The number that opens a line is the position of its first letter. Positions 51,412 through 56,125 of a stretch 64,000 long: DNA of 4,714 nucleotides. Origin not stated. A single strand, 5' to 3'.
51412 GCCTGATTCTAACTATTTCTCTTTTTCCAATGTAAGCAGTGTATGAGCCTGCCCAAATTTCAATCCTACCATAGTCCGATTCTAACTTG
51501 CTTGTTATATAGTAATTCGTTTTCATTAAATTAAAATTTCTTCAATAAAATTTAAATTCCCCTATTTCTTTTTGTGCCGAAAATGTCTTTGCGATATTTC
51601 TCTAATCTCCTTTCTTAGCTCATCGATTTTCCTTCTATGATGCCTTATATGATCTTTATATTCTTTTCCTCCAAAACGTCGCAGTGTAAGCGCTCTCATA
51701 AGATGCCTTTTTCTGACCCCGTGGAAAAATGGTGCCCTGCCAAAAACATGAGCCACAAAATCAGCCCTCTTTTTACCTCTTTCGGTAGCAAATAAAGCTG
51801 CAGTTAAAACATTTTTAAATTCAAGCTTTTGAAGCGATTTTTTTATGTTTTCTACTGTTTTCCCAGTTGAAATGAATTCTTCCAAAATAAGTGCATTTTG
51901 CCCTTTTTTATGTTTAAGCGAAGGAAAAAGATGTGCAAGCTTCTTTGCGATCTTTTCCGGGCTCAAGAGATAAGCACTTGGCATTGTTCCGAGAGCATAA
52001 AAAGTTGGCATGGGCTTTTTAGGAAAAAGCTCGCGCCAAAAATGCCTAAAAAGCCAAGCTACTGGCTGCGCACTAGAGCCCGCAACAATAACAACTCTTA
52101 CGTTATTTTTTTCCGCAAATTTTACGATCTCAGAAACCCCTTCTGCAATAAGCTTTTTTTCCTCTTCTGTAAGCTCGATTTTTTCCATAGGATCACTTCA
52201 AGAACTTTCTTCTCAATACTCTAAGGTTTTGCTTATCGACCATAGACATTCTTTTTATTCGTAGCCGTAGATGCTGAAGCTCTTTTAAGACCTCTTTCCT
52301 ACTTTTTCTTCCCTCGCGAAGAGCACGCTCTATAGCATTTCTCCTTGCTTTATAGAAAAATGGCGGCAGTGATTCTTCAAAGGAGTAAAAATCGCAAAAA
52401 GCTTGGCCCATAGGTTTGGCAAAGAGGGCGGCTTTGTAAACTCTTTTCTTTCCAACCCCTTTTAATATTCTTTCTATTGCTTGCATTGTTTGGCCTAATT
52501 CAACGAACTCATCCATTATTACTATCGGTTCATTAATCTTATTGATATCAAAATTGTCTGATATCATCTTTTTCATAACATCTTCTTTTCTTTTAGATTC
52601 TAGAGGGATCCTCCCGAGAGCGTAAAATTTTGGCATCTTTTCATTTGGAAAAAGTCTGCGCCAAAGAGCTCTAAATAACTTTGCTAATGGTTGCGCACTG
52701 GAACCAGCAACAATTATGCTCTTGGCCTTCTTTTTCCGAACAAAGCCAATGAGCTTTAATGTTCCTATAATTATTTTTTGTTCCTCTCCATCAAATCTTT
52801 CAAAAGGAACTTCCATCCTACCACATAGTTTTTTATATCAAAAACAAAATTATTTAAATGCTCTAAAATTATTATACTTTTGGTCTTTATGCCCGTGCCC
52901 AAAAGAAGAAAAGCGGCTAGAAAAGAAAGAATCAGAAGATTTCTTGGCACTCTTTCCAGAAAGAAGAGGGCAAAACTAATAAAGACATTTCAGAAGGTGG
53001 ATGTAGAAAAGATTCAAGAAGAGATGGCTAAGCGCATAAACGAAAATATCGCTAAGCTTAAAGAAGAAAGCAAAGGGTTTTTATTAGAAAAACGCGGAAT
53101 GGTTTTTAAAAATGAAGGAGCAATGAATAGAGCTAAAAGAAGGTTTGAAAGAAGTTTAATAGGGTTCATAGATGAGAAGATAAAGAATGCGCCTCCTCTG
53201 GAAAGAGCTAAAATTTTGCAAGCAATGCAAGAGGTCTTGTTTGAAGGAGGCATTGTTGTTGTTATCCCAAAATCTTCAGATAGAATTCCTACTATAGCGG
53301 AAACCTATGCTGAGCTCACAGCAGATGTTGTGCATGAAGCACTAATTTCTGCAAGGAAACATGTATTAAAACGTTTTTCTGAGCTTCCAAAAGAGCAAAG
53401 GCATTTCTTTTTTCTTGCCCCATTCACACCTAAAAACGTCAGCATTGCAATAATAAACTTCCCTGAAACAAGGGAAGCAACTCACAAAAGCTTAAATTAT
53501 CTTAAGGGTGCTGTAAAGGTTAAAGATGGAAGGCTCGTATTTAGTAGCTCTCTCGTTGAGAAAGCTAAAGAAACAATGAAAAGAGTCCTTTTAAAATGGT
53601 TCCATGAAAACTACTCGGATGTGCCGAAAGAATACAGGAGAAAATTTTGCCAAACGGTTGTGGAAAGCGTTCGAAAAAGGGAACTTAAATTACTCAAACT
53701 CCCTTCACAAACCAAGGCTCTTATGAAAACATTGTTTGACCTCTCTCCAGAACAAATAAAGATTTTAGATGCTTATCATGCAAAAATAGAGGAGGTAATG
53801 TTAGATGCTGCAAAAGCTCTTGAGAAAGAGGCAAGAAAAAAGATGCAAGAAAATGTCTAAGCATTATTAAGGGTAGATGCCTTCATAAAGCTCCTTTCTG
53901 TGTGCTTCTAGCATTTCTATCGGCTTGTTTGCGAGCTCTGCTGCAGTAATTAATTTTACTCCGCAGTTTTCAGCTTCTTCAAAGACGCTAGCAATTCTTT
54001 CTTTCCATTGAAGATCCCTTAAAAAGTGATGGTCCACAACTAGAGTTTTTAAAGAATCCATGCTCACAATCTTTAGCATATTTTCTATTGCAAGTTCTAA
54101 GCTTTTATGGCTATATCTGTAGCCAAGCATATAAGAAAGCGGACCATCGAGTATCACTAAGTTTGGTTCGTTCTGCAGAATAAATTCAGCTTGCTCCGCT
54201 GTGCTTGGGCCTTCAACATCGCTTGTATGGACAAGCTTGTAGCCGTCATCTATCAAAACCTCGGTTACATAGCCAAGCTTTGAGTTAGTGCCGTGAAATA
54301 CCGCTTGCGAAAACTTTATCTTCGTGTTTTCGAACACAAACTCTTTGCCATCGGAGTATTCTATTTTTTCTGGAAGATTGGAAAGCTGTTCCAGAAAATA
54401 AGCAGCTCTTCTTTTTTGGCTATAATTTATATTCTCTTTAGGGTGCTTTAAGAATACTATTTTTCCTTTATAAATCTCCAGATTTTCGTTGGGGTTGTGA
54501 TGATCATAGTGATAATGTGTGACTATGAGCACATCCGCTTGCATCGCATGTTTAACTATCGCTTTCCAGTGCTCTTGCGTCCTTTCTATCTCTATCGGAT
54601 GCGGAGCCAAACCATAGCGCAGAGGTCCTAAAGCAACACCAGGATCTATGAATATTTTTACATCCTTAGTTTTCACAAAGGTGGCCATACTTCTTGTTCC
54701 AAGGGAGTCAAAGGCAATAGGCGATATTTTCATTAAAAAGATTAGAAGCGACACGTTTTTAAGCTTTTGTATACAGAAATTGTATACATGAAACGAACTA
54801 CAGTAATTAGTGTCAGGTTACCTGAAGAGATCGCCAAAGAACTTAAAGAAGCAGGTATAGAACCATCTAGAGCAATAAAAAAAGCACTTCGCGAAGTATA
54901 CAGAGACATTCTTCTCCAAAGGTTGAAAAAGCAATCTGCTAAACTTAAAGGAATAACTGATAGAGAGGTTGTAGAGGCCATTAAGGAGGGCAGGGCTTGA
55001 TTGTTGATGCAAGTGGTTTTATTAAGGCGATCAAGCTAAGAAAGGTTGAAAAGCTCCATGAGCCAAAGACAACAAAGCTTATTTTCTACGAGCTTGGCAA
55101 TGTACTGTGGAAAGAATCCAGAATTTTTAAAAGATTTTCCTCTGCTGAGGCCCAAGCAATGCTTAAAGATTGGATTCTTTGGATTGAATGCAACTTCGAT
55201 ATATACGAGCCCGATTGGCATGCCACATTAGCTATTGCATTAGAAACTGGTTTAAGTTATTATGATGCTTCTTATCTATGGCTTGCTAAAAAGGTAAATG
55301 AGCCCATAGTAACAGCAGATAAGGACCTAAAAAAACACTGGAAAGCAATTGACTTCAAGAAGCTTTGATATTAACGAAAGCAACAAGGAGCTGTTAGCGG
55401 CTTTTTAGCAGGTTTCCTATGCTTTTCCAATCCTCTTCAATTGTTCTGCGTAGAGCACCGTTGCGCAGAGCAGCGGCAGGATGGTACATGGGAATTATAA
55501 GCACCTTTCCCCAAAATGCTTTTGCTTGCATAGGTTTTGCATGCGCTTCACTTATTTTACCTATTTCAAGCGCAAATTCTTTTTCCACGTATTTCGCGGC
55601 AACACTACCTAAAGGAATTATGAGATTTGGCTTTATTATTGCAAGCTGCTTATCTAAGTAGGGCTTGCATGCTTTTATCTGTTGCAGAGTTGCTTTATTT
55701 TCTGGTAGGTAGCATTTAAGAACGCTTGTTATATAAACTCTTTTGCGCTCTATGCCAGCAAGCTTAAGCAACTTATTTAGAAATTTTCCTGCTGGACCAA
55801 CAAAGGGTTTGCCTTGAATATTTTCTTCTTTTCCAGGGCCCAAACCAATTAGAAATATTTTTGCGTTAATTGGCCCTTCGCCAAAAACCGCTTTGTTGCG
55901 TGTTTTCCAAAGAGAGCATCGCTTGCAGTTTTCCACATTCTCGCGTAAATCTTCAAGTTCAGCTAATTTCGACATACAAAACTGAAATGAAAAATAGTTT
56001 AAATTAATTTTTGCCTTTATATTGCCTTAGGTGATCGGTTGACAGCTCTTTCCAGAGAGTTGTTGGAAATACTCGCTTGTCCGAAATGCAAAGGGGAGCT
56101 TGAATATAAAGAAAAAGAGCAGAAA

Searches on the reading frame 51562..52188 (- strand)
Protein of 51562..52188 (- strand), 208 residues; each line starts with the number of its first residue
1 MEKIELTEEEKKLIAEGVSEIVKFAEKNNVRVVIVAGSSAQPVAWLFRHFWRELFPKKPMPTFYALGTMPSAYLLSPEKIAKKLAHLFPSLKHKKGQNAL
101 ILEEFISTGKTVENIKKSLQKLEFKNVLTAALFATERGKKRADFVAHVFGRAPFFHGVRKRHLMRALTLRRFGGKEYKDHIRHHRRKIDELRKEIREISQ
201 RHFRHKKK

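Call 78: search_protein_families(library=pfam, proteins=[window:51562-52188:-], max_evalue=0.0001)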
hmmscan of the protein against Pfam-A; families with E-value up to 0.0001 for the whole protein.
window:51562-52188:- (208 aa): 1 family
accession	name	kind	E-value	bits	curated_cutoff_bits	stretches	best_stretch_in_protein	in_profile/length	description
PF00156.33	Pribosyltran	-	1.9e-05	24.5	26.3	1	16-145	17-136/158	Phosphoribosyl transferase domain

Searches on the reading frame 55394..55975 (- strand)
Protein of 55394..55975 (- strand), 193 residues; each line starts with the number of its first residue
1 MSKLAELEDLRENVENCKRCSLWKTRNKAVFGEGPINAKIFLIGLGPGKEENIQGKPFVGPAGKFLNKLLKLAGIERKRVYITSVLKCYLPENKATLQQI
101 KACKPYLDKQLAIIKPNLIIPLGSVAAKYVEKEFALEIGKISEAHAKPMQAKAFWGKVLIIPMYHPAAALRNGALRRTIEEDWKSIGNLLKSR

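Call 78: search_protein_families(library=pfam, proteins=[window:55394-55975:-], max_evalue=0.0001)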
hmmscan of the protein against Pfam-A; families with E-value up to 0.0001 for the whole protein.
window:55394-55975:- (193 aa): 1 family
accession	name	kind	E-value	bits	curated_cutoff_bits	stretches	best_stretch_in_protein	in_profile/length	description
PF03167.25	UDG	-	4e-34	118.1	24.3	1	31-175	1-127/141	Uracil DNA glycosylase superfamily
